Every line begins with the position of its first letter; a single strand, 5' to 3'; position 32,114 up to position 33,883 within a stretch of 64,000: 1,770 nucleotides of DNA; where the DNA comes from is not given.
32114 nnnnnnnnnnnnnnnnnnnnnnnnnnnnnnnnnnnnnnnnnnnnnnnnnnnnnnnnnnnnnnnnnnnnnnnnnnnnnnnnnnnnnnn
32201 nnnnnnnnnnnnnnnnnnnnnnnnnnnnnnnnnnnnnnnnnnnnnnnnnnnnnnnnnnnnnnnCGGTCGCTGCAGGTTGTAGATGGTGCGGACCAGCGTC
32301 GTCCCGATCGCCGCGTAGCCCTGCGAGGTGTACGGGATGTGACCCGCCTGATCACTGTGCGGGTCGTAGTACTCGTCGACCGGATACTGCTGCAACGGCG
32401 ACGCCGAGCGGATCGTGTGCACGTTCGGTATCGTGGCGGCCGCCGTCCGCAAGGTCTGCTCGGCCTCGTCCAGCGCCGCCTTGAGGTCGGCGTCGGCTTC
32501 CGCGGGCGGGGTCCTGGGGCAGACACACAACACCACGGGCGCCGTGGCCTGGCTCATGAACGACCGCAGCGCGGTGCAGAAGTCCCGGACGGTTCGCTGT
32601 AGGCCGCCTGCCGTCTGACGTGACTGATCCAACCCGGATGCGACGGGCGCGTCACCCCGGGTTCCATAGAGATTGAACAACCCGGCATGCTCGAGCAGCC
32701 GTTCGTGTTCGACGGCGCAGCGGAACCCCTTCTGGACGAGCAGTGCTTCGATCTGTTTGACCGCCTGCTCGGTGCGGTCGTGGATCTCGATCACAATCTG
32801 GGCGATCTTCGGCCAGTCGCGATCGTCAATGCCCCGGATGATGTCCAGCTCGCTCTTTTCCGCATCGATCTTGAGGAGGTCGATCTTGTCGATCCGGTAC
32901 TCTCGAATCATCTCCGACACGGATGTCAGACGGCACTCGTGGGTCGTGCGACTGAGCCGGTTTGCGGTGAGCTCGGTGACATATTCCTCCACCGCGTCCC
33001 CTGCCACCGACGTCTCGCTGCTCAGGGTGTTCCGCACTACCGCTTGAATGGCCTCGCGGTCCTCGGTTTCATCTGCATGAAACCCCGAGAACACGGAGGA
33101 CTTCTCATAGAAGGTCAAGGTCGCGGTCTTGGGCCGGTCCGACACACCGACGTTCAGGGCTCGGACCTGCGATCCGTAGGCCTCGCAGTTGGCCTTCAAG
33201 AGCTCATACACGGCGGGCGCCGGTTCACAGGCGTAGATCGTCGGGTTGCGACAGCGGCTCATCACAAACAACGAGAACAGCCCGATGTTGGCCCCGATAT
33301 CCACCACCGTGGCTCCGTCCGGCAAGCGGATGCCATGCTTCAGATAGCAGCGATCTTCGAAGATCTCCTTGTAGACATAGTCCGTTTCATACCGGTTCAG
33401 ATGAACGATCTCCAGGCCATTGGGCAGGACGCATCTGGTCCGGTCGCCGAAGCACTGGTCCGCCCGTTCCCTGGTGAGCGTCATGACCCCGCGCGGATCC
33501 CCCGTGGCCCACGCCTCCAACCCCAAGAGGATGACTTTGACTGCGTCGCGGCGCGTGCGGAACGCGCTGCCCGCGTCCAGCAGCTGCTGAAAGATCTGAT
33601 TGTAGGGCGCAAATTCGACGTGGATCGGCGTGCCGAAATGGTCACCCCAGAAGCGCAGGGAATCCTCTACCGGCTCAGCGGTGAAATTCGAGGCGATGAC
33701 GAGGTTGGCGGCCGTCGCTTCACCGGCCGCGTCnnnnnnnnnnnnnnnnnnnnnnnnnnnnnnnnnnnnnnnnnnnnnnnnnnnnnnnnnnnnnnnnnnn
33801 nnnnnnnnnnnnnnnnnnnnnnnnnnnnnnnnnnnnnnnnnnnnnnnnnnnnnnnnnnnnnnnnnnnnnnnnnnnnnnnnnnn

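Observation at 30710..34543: Unusual fusion: PKS dehydratase + FkbH with an FkbM methyltransferase inserted into it + ACP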

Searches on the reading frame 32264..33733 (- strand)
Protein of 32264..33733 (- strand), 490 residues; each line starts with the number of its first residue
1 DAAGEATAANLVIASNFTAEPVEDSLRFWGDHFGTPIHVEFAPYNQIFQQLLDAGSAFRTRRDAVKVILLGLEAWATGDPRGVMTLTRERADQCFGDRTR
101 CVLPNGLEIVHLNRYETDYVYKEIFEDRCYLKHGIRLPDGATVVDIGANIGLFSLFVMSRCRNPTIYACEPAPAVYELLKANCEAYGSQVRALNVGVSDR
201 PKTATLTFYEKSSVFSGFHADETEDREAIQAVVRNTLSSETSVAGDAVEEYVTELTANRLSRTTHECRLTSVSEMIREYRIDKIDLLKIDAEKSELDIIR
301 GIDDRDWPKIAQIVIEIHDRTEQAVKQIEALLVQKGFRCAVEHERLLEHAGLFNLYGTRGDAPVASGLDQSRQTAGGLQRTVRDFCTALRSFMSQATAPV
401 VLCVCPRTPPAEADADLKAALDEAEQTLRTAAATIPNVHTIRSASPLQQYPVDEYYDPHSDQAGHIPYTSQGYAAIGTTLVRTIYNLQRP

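Call 63: search_protein_representatives(protein=window:32264-33733:-)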
Query: 490 residues. Proteins with E-value up to 0.001 (for the whole library): 18600; up to 1e-10: 5008; up to 1e-30: 1853. The best 150 are listed.
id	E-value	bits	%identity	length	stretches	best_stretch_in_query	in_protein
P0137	6.8e-195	664.5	65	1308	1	4-489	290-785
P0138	3.4e-190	649.0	62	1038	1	2-487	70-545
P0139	2.8e-171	586.6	73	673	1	2-362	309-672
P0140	9.0e-169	578.4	54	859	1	7-487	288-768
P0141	1.5e-165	567.8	36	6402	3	101-392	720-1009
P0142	4.4e-162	556.3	54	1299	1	10-488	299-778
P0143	1.9e-161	554.2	55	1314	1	4-490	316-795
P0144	1.6e-158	544.6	55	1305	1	7-490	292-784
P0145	4.2e-155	533.3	51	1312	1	5-490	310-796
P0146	2.7e-152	524.0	69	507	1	132-489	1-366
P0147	1.3e-151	521.8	50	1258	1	10-490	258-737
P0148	6.3e-149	512.9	54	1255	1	11-488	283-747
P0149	1.1e-145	502.2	49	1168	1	10-490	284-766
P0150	1.3e-144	498.7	51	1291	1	3-487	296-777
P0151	2.7e-134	464.7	55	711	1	9-405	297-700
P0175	1.2e-117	409.8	43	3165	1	10-490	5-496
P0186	1.2e-113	396.6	41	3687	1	3-488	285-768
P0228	2.6e-96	339.5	39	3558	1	7-487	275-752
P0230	2.3e-94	333.0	37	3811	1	4-490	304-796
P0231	2.4e-94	333.0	39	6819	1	9-484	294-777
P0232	2.9e-94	332.7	38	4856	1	12-489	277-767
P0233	1.1e-93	330.8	37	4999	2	8-489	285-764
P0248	9.1e-86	304.7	36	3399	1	8-487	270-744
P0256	4.6e-84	299.1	37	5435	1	8-485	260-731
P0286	1.1e-72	261.6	39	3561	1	13-484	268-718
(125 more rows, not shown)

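Call 64: list_cluster_members(proteins=[P0186, P0228, P0230, P0231, P0232, P0233, P0248, P0256, P0286, P0175])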
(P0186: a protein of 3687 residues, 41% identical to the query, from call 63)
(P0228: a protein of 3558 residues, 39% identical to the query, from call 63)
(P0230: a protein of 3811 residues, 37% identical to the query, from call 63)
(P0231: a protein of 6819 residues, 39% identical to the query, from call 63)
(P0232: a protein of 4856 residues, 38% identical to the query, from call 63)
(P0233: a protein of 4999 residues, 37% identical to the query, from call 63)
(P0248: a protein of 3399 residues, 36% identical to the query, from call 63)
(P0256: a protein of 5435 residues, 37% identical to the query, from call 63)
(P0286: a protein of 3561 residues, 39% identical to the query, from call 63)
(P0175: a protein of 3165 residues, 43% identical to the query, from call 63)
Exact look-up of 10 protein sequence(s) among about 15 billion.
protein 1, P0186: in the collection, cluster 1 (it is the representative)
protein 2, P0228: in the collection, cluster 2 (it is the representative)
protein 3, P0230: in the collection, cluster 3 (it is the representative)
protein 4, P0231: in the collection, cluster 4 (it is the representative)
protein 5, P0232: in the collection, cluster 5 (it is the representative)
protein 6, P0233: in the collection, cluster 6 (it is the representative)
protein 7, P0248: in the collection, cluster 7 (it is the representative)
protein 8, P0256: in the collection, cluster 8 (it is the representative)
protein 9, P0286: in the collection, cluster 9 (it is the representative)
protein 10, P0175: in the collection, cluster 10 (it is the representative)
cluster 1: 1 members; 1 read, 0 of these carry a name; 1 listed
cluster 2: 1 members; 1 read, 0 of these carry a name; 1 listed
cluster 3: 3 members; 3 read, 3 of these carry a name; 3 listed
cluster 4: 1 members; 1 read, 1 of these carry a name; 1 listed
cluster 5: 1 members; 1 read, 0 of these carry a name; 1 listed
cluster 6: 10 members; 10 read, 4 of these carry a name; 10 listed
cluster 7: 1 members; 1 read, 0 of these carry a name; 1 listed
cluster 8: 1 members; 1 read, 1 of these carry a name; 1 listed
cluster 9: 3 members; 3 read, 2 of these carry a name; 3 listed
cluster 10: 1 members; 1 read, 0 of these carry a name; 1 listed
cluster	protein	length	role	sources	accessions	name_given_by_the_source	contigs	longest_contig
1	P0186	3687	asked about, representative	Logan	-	-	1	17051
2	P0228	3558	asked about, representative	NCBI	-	-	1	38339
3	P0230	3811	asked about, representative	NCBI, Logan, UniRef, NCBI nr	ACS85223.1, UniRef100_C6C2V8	FkbH like protein [Musicola paradisiaca Ech703] | FkbH like protein n=2 Tax=Musicola paradisiaca TaxID=69223 RepID=C6C2V8_MUSP7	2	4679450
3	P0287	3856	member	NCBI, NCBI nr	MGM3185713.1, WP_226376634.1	FkbM family methyltransferase [Musicola paradisiaca]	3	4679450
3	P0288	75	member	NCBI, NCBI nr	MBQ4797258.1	hypothetical protein F9U41_24925, partial [Pectobacterium versatile] | hypothetical protein [Pectobacterium versatile]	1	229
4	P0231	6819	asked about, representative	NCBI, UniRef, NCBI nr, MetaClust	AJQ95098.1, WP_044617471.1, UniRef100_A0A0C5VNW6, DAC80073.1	SDR family NAD(P)-dependent oxidoreductase [Gynuella sunshinyii] | PKS n=1 Tax=Gynuella sunshinyii YC6258 TaxID=1445510 RepID=A0A0C5VNW6_9GAMM | status=active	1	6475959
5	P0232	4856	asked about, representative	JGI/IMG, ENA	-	-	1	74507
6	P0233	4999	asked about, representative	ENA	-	-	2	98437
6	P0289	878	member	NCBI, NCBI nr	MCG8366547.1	MAG: FkbM family methyltransferase, partial [Pseudanabaenales cyanobacterium] | FkbM family methyltransferase [Pseudanabaenales cyanobacterium]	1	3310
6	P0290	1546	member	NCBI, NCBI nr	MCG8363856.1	MAG: polyketide synthase, partial [Pseudanabaenales cyanobacterium] | polyketide synthase [Pseudanabaenales cyanobacterium]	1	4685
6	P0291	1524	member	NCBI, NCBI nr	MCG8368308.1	MAG: SDR family NAD(P)-dependent oxidoreductase, partial [Pseudanabaenales cyanobacterium] | SDR family NAD(P)-dependent oxidoreductase [Pseudanabaenales cyanobacterium]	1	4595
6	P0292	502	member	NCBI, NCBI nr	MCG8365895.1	MAG: SDR family NAD(P)-dependent oxidoreductase, partial [Pseudanabaenales cyanobacterium] | SDR family NAD(P)-dependent oxidoreductase [Pseudanabaenales cyanobacterium]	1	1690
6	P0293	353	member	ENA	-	-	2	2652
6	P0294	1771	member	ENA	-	-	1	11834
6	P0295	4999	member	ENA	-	-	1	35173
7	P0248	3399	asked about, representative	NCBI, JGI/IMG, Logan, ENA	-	-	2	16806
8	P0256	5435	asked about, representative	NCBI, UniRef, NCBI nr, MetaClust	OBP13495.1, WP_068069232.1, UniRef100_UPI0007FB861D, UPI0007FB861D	hypothetical protein A5320_18280 [Rheinheimera sp. SA_1] | non-ribosomal peptide synthetase n=1 Tax=Rheinheimera sp. SA_1 TaxID=1827365 ... | non-ribosomal peptide synthetase [Rheinheimera sp. SA_1]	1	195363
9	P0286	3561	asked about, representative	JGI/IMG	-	FkbH-like protein/FkbM family methyltransferase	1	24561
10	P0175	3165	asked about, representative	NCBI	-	-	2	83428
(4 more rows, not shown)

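Call 79: search_protein_families(library=pfam, proteins=[P0230, P0233], max_evalue=0.00001)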
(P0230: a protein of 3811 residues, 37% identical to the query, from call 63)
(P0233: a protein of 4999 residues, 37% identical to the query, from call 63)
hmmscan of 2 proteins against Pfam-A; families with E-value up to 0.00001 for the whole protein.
P0230 (3811 aa): 13 families
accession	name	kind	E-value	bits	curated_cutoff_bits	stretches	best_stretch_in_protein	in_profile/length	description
PF00109.32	ketoacyl-synt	-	2.7e-186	617.3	20.8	2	2843-3087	3-252/252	Beta-ketoacyl synthase, N-terminal domain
PF02801.28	Ketoacyl-synt_C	-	1.8e-81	270.4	20.8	2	3095-3212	1-118/119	Beta-ketoacyl synthase, C-terminal domain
PF00378.25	ECH_1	-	7.5e-55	186.4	27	2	2281-2503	4-229/251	Enoyl-CoA hydratase/isomerase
PF00550.31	PP-binding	-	8.7e-42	141.7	20.8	3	2570-2631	3-64/67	Phosphopantetheine attachment site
PF22336.2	RhiE-like_linker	-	1.8e-28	98.7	27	2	1793-1861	2-66/67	RhiE-like, KS-MAT linker domain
PF22621.2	CurL-like_PKS_C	-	7.7e-27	93.5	27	2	1790-1853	2-62/64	CurL-like, PKS C-terminal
PF16197.11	KAsynt_C_assoc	-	5.2e-26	91.7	33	2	1721-1820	1-92/111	Ketoacyl-synthetase C-terminal extension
PF14765.12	PS-DH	-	1.1e-19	71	23.7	1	132-281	11-165/166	Polyketide synthase dehydratase N-terminal domain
PF05050.19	Methyltransf_21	-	1.1e-14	55.4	22.7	1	452-647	1-173/173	Methyltransferase FkbM domain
PF00108.29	Thiolase_N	-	1e-10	41.9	26.4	0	1502-1542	72-112/260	Thiolase, N-terminal domain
PF16113.10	ECH_2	-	4.7e-08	33.4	27.2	1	2286-2474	4-200/335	Enoyl-CoA hydratase/isomerase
PF21089.3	PKS_DH_N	-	6.9e-08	32.8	27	0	11-88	28-101/103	Polyketide synthase dehydratase domain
PF13383.12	Methyltransf_22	-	5.9e-07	29.8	22.4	1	576-634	158-215/252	Methyltransferase domain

P0233 (4999 aa): 16 families
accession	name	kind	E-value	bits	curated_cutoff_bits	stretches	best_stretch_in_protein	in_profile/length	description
PF00109.32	ketoacyl-synt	-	1.1e-274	906.9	20.8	3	1290-1537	3-252/252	Beta-ketoacyl synthase, N-terminal domain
PF02801.28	Ketoacyl-synt_C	-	1.8e-125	412.3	20.8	3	1545-1662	1-118/119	Beta-ketoacyl synthase, C-terminal domain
PF08659.16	KR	-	1e-88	296.4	22.6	2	3482-3667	1-180/180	KR domain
PF00378.25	ECH_1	-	3.2e-64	217.1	27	2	2196-2417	5-229/251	Enoyl-CoA hydratase/isomerase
PF00550.31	PP-binding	-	2.6e-58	194.6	20.8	4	2567-2632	2-67/67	Phosphopantetheine attachment site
PF22336.2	RhiE-like_linker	-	4.2e-48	161.6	27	3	4322-4397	1-66/67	RhiE-like, KS-MAT linker domain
PF22621.2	CurL-like_PKS_C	-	2.8e-40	136.6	27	3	1733-1796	2-62/64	CurL-like, PKS C-terminal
PF16197.11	KAsynt_C_assoc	-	6.5e-38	130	33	3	1665-1763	1-92/111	Ketoacyl-synthetase C-terminal extension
PF00106.31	adh_short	-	2.7e-25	89.4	26.6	2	3484-3636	3-155/195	short chain dehydrogenase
PF14765.12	PS-DH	-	2.5e-24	86.1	23.7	1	117-269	2-163/166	Polyketide synthase dehydratase N-terminal domain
PF13561.12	adh_short_C2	-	1.4e-15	58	27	1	3502-3600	13-111/236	Enoyl-(Acyl carrier protein) reductase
PF05050.19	Methyltransf_21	-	1.7e-15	58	22.7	1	422-617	1-172/173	Methyltransferase FkbM domain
PF00108.29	Thiolase_N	-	7.2e-15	55.5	26.4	0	4023-4062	76-115/260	Thiolase, N-terminal domain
PF23297.2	ACP_SdgA_C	-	3.6e-12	46.6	27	0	3750-3789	11-50/95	Highly reducing polyketide synthase sdgA, C-terminal ACP domain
PF21089.3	PKS_DH_N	-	2.6e-07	31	27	1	11-86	24-97/103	Polyketide synthase dehydratase domain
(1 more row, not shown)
